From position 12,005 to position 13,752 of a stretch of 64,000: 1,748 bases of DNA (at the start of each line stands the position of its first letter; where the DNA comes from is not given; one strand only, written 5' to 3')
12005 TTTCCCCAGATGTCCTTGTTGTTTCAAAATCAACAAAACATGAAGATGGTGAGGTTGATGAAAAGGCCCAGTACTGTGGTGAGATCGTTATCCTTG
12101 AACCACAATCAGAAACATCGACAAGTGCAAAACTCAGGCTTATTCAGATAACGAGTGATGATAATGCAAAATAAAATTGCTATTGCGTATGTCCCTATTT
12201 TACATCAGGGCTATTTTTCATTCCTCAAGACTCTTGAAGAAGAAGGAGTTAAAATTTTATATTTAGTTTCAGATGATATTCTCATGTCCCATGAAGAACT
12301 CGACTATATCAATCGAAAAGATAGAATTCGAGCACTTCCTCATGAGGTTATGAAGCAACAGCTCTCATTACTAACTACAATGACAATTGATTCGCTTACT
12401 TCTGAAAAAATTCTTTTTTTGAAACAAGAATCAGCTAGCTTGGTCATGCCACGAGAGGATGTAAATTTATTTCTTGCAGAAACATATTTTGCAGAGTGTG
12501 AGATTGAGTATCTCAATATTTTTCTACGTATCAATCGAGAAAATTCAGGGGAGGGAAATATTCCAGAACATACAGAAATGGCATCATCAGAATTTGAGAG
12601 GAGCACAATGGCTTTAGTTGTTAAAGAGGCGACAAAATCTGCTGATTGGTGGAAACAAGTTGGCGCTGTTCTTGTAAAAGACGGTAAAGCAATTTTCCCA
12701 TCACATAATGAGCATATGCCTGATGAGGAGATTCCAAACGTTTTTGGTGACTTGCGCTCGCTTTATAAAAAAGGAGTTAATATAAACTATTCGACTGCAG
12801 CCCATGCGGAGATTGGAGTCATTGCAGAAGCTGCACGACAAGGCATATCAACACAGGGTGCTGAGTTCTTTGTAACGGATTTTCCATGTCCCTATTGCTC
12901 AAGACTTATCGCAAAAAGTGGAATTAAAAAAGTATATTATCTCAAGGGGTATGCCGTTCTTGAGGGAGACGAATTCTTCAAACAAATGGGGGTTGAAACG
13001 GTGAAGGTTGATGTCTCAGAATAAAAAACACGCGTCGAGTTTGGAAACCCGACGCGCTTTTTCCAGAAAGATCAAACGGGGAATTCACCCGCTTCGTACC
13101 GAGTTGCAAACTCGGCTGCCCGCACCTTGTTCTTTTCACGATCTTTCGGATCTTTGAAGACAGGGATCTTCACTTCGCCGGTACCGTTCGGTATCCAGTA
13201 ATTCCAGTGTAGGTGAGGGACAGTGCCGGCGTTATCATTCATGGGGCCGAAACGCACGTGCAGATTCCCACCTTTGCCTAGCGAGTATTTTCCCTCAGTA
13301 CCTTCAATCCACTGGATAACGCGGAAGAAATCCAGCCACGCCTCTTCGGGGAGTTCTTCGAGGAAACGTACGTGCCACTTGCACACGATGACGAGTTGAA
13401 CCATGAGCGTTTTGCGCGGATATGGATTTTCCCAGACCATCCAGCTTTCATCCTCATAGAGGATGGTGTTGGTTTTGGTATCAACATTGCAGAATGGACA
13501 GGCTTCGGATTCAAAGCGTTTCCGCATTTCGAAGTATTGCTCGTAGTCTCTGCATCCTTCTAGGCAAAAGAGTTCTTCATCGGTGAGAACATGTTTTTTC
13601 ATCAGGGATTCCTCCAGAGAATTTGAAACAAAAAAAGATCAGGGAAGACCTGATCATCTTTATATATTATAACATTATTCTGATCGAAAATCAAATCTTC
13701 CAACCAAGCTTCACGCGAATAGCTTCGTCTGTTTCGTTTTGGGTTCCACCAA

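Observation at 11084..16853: Compact thymidylate-synthesis island with two tandem HIT paralogs, an RfaE-II-like nucleotidyltransferase and a dCMP-deaminase fusion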

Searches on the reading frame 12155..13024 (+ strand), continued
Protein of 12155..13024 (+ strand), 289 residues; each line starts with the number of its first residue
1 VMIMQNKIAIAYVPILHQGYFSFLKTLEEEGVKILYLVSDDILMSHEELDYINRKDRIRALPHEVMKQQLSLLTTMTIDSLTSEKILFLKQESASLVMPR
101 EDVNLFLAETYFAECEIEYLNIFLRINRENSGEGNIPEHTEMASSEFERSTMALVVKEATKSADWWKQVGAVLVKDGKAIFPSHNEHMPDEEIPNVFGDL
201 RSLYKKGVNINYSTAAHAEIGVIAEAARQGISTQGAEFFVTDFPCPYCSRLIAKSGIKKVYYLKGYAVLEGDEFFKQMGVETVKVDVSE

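Call 18: find_related_loci(query=A1, collection=genome_contigs, flank=8000)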
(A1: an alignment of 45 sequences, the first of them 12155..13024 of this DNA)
Query A1 (289 aa) in genome_contigs; peptide patterns used: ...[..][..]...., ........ (x = any residue, [..] = any of these).
85 stretches matched a pattern; 33 encode a relative of the query (tblastn E <= 1e-3); 33 distinct loci.
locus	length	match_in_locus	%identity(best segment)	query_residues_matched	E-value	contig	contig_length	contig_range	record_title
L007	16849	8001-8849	66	5-287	1e-133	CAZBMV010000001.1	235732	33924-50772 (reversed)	MAG TPA_asm: uncultured Candidatus Saccharibacteria bacterium isolate binchicken_co16_358 genome assembly, contig: NODE_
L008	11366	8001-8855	61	5-289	2e-123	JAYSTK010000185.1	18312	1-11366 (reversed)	MAG: Candidatus Kaiserbacteria bacterium isolate GFS_12429 GFS_12429_184, whole genome shotgun sequence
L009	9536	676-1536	60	4-289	9e-123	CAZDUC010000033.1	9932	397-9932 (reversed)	MAG TPA_asm: uncultured Candidatus Saccharibacteria bacterium isolate SRP286056_co1_642 genome assembly, contig: NODE_88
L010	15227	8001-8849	58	4-285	5e-121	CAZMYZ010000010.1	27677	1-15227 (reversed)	MAG TPA_asm: uncultured Candidatus Saccharibacteria bacterium isolate SRP342105_co1_88 genome assembly, contig: NODE_224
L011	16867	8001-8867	58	2-289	1e-118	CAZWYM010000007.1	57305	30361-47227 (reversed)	MAG TPA_asm: uncultured Candidatus Saccharibacteria bacterium isolate SRP286056_co2_193 genome assembly, contig: NODE_57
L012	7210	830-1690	59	1-287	4e-117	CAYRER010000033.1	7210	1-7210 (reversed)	MAG TPA_asm: uncultured Candidatus Saccharibacteria bacterium isolate SRP323723_co1_135 genome assembly, contig: NODE_88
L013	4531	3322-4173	58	2-285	3e-117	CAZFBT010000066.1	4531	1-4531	MAG TPA_asm: uncultured Candidatus Saccharibacteria bacterium isolate binchicken_co107_473 genome assembly, contig: NODE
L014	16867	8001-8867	58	1-287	3e-116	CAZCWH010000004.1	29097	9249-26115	MAG TPA_asm: uncultured Candidatus Saccharibacteria bacterium isolate SRP342105_co2_121 genome assembly, contig: NODE_16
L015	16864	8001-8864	54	3-289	2e-107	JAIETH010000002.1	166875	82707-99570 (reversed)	MAG: Patescibacteria group bacterium isolate time.spades.CONCOCT.1kb_028 c_000000000003, whole genome shotgun sequence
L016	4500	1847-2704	54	4-288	1e-105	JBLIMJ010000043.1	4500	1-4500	MAG: Acidimicrobiales bacterium isolate 3300053785_92 Ga0535658_0065187, whole genome shotgun sequence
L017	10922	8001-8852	51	4-285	1e-102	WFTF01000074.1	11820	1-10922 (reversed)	MAG: Patescibacteria group bacterium isolate S139_130 k151_530466, whole genome shotgun sequence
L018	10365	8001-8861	50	2-289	7e-102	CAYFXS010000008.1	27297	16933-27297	MAG TPA_asm: uncultured Candidatus Saccharibacteria bacterium isolate ERP108616_co2_42 genome assembly, contig: NODE_227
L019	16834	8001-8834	54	8-285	2e-101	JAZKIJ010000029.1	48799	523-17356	MAG: Patescibacteria group bacterium isolate ADI_DC_SW_02_SPN_11032020-bin026 DCSW02SPN_B026_0_000000000029, whole genom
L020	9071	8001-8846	53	4-285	3e-101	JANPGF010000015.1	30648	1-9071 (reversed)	MAG: Candidatus Kaiserbacteria bacterium isolate VAR_69_metabat_401 VAR_69_k141_1308921, whole genome shotgun sequence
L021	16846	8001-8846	54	4-288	5e-101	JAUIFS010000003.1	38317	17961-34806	MAG: bacterium isolate Co_bin.11 NODE_6755_length_38317_cov_1.221393, whole genome shotgun sequence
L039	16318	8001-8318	39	162-267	2e-13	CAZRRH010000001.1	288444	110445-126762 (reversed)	MAG TPA_asm: uncultured Candidatus Saccharibacteria bacterium isolate binchicken_co115_314 genome assembly, contig: NODE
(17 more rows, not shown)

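Call 24: predict_structure(alignment_id=A1)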
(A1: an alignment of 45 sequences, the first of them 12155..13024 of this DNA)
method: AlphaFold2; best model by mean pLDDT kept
length: 289 residues; sequences in the alignment: 45
mean_pLDDT: 80.0   pTM: 0.55
mean pLDDT of the five models: 80.0, 76.5, 76.2, 74.8, 74.3
residues with pLDDT >= 90: 120; 70-90: 100; 50-70: 35; < 50: 34
segments of 3 or more residues with pLDDT < 50: 1-3, 188-215
pLDDT, mean of each block of 10 residues (from residue 1): 72 88 94 95 88 70 92 96 93 90 92 92 62 55 85 90 73 91 69 39 41 55 87 94 83 93 74 86 79
secondary structure, 60 per line:
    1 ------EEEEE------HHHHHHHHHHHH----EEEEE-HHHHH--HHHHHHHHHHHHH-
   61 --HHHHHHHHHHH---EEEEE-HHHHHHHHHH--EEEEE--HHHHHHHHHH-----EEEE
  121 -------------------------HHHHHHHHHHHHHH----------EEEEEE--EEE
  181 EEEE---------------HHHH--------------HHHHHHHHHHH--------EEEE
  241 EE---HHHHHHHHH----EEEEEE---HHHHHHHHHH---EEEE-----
elements in order: E7-11 H18-29 E34-38 H40-44 H47-59 H63-73 E77-81 H83-92 E95-99 H102-111 E117-120 H146-159 E170-175 E178-184 H200-203 H218-228 E237-242 H246-254 E259-264 H268-277 E281-284

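Call 46: search_protein_families(library=phrogs, proteins=[window:12155-13024:+], max_evalue=0.01)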
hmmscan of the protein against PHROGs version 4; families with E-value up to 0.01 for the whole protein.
window:12155-13024:+ (289 aa): 5 families
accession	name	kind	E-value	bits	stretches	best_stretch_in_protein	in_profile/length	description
phrog_174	-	DNA, RNA and nucleotide metabolism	9.6e-29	102.1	1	137-287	106-249/384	dCMP deaminase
phrog_9198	-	unknown function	3.2e-13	50.2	1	210-268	380-439/531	-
phrog_20648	-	DNA, RNA and nucleotide metabolism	2e-09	38.1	1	165-285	24-140/311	dCMP deaminase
phrog_2369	-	DNA, RNA and nucleotide metabolism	1e-08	36.5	1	157-277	15-138/195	dCMP deaminase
phrog_18355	-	DNA, RNA and nucleotide metabolism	4.6e-08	34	1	215-264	2-49/52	deoxycytidinylate deaminase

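Call 47: search_protein_families(library=padloc, proteins=[window:12155-13024:+], max_evalue=0.01)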
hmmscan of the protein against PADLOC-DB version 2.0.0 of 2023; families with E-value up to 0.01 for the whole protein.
window:12155-13024:+ (289 aa): 1 family
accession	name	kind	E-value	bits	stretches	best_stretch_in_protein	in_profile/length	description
PDLC02373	dCTPase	-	1.6e-21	74.8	1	194-275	421-498/630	-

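Call 53: search_protein_families(library=pfam, proteins=[L039:6375-6950:+, L039:6947-7471:+, L039:7464-8357:+, L039:5430-6344:+, L039:8335-9504:-], max_evalue=0.01)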
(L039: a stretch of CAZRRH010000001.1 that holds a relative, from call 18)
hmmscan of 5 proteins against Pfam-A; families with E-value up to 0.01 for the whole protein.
L039:6375-6950:+ (191 aa): 1 family
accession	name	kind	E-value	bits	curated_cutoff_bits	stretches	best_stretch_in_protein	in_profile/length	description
PF01467.32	CTP_transf_like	-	1e-10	42.4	21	1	34-163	2-133/133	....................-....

L039:6947-7471:+ (174 aa): 3 families
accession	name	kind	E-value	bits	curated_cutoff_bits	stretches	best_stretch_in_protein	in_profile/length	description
PF11969.13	DcpS_C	-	2.3e-08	34.9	24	1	30-130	1-100/114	Scavenger mRNA decapping enzyme C-term binding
PF01230.28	HIT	-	1.2e-07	32.7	21.5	1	45-131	12-94/98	HIT domain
PF04677.20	CwfJ_C_1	-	0.0035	17.6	21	1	25-130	8-107/122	Protein similar to CwfJ C-terminus 1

L039:7464-8357:+ (297 aa): 2 families
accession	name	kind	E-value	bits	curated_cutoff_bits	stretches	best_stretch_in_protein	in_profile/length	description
PF00383.29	dCMP_cyt_deam_1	-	3.3e-12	46.6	25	1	185-280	24-100/102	Cytidine and deoxycytidylate deaminase zinc-binding region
PF14437.12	MafB19-deam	-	8.8e-09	35.8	27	1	194-284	31-103/142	MafB19-like deaminase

L039:5430-6344:+ (304 aa): 1 family
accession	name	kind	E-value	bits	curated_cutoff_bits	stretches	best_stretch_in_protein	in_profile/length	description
PF01636.29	APH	-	4.5e-14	53.2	23.2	1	29-239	5-212/239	Phosphotransferase enzyme family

L039:8335-9504:- (389 aa): 4 families
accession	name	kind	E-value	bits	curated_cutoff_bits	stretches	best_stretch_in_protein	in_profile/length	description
PF00534.26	Glycos_transf_1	-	4.9e-26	91.7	26.4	1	215-357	16-155/172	Glycosyl transferases group 1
PF13692.12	Glyco_trans_1_4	-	2e-18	67.4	27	1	218-350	5-133/142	Glycosyl transferases group 1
PF20706.3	GT4-conflict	-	0.0012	18.3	26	1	219-332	202-320/385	Family 4 Glycosyltransferase in conflict systems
PF13524.12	Glyco_trans_1_2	-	0.0038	17.6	25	1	239-353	13-110/144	Glycosyl transferase-like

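Call 57: find_related_loci(query=A1, collection=viral_contigs, flank=8000)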
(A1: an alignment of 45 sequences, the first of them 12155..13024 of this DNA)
Query A1 (289 aa) in viral_contigs; peptide patterns used: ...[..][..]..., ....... (x = any residue, [..] = any of these).
22 stretches matched a pattern, but none encodes a relative of the query by tblastn (E <= 1e-3).

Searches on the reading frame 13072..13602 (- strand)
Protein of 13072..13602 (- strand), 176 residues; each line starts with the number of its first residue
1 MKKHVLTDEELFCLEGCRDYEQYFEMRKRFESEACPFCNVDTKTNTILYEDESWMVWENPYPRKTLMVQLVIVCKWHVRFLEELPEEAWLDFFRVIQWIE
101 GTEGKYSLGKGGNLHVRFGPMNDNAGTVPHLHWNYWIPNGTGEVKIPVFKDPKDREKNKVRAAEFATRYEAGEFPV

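Call 3: search_protein_families(library=pfam, proteins=[window:13072-13602:-], max_evalue=0.01)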
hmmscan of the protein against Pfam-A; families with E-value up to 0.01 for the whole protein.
window:13072-13602:- (176 aa): 1 family
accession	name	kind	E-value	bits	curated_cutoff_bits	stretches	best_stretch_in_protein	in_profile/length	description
PF01230.28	HIT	-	0.0037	18.3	21.5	1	44-133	5-90/98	HIT domain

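Call 4: search_protein_families(library=ncbifam, proteins=[window:13072-13602:-], max_evalue=0.01)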
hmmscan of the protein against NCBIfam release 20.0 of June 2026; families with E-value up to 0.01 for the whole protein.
window:13072-13602:- (176 aa): 0 families

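Call 14: search_solved_structures(query=window:13072-13602:-, max_evalue=10, show_alignments=2)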
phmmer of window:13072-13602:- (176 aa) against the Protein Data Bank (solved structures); distinct sequences matched with E-value up to 10: 5.
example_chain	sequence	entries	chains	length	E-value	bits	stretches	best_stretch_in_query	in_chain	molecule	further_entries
3oj7_A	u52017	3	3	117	0.0011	22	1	32-134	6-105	Putative histidine triad family protein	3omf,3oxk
2w3r_A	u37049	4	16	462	0.92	12.5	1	55-113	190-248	XANTHINE DEHYDROGENASE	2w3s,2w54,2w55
1jro_A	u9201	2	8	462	0.93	12.5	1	55-113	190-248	xanthine dehydrogenase, chain A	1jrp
4qvu_A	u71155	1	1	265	1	12.3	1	29-99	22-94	Uncharacterized protein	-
8zkc_A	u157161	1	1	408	1.3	12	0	36-70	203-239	Iron-sulfur cluster carrier protein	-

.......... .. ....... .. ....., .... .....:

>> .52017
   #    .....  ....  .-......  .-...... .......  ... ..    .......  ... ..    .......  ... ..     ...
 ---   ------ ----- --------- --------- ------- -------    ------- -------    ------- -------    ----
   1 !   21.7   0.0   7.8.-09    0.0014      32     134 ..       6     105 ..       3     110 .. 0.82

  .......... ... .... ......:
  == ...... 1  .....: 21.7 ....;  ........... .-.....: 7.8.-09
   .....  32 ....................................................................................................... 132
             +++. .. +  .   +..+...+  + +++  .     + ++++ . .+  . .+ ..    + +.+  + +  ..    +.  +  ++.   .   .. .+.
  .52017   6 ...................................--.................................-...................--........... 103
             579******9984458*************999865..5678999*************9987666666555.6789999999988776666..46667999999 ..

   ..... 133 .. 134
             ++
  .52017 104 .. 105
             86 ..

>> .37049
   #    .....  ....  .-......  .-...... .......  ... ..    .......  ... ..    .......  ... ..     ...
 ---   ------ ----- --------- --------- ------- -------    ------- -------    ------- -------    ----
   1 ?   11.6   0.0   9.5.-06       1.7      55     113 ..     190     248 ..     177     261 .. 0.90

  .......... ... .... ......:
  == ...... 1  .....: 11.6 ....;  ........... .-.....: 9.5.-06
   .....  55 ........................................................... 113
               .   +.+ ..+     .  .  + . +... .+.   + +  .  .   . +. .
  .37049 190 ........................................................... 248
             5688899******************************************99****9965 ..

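Call 46: search_protein_families(library=phrogs, proteins=[window:13072-13602:-], max_evalue=0.01)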
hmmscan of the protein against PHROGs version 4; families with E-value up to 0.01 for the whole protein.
window:13072-13602:- (176 aa): 1 family
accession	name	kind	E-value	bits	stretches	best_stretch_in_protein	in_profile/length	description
phrog_19494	-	unknown function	0.0031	18.7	1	46-134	16-100/120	-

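Call 47: search_protein_families(library=padloc, proteins=[window:13072-13602:-], max_evalue=0.01)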
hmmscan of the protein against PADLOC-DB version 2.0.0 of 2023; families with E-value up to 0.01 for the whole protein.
window:13072-13602:- (176 aa): 0 families
